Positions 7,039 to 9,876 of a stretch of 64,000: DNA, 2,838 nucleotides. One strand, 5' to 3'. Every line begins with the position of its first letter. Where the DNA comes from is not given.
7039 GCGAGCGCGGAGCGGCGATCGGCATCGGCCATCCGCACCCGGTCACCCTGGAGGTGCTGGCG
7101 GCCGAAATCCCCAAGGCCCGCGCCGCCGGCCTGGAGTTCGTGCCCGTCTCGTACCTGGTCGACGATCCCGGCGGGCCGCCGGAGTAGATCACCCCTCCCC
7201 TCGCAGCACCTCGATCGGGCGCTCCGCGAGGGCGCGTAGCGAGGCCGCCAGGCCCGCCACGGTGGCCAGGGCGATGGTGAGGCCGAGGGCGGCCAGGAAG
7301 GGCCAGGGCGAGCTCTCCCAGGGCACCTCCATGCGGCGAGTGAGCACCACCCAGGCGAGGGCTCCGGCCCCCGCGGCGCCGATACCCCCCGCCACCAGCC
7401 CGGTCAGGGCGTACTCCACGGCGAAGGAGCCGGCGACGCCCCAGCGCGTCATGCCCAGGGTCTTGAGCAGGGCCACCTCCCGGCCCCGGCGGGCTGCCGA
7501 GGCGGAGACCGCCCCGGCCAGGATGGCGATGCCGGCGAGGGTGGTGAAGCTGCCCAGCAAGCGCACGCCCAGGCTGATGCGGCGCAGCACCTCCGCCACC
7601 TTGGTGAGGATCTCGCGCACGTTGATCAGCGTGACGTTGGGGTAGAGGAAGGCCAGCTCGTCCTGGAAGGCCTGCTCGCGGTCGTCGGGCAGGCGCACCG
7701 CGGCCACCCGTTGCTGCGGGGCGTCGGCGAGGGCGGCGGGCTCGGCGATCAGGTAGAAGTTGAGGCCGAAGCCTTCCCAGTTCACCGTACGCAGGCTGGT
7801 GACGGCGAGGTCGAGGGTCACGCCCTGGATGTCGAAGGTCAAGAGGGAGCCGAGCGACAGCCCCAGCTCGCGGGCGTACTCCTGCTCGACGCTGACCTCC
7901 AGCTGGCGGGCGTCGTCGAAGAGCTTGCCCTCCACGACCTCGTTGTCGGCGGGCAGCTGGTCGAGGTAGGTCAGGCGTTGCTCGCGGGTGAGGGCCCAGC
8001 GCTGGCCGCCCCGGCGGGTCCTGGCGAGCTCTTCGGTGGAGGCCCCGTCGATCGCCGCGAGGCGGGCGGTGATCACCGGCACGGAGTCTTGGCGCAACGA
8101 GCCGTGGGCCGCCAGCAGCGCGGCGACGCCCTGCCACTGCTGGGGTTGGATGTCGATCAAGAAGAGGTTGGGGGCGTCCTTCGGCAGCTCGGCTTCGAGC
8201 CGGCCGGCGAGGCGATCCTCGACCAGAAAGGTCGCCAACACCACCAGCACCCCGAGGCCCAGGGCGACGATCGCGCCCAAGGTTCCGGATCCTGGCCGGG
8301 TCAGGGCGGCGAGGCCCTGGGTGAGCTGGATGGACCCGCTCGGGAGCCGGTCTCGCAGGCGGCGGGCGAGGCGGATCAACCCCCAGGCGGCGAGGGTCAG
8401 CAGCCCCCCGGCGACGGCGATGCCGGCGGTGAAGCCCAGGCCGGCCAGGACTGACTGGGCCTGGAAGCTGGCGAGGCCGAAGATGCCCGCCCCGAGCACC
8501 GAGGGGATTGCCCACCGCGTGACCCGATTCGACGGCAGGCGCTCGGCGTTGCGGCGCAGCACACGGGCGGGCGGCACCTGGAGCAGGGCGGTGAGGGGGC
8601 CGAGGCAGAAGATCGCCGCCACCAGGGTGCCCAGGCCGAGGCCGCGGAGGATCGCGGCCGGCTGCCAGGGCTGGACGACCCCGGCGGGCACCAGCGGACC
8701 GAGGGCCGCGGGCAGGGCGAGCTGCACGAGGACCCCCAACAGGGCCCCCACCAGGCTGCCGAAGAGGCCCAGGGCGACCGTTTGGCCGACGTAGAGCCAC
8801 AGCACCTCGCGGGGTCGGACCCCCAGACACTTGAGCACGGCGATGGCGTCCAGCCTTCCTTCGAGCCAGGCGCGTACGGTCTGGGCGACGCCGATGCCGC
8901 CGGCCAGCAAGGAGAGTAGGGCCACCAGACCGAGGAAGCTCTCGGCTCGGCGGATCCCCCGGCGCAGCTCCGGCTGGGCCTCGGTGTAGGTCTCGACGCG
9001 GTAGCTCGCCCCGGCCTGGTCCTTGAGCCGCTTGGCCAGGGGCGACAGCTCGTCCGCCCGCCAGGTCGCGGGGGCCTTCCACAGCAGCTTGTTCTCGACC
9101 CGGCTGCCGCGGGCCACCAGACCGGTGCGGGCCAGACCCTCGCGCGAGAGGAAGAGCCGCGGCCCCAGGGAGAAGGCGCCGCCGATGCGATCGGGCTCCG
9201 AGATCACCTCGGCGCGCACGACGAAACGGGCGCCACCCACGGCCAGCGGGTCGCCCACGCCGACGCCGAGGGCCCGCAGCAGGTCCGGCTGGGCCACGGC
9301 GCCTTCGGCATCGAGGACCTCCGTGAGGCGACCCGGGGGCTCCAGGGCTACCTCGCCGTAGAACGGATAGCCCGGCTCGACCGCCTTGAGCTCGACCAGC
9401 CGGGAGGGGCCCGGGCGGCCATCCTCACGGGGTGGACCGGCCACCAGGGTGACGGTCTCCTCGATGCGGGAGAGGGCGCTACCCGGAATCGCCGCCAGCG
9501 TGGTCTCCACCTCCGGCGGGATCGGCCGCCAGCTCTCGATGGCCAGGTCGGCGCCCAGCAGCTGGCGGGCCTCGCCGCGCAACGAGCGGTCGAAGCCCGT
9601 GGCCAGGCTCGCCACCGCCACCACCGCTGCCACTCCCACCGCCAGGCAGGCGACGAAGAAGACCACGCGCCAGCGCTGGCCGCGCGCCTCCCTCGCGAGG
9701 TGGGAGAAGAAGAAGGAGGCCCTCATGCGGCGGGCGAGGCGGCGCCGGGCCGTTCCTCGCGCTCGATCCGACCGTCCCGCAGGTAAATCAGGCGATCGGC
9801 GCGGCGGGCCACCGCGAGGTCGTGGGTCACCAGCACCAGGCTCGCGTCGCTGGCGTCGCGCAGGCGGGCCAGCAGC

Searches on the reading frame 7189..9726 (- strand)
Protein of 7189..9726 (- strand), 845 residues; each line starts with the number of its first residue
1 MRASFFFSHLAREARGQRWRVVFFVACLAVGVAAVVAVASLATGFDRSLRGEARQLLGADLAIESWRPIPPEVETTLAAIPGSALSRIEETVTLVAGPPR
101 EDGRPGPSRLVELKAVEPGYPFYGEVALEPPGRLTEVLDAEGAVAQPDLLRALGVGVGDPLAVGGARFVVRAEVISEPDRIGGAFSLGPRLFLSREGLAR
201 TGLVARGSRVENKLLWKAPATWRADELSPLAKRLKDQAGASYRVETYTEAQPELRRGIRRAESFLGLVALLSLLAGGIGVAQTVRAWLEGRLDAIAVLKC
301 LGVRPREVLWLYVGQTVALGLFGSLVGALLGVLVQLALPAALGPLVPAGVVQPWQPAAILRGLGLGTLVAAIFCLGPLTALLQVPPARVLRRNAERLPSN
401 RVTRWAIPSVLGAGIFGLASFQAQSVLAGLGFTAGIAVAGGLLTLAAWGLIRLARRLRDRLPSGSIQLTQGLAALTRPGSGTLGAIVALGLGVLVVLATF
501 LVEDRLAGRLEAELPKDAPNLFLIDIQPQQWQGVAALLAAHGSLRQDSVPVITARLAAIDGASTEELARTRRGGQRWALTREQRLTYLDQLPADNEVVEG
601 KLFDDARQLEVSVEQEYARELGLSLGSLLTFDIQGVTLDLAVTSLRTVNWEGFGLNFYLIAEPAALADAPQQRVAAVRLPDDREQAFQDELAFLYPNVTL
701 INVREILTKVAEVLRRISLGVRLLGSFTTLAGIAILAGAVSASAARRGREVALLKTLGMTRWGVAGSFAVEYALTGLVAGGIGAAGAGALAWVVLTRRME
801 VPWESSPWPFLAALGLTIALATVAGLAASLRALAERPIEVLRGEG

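Call 61: search_protein_families(library=pfam, proteins=[window:7189-9726:-], max_evalue=0.00001)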
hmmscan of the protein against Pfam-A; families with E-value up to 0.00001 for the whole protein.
window:7189-9726:- (845 aa): 2 families
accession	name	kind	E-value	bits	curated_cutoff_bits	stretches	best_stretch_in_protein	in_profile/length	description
PF02687.27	FtsX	-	1.6e-28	99.6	25.5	2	724-833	3-116/120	FtsX-like permease C-terminal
PF12704.14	MacB_PCD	-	4.7e-07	30.7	27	1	25-195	5-173/207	MacB-like periplasmic core domain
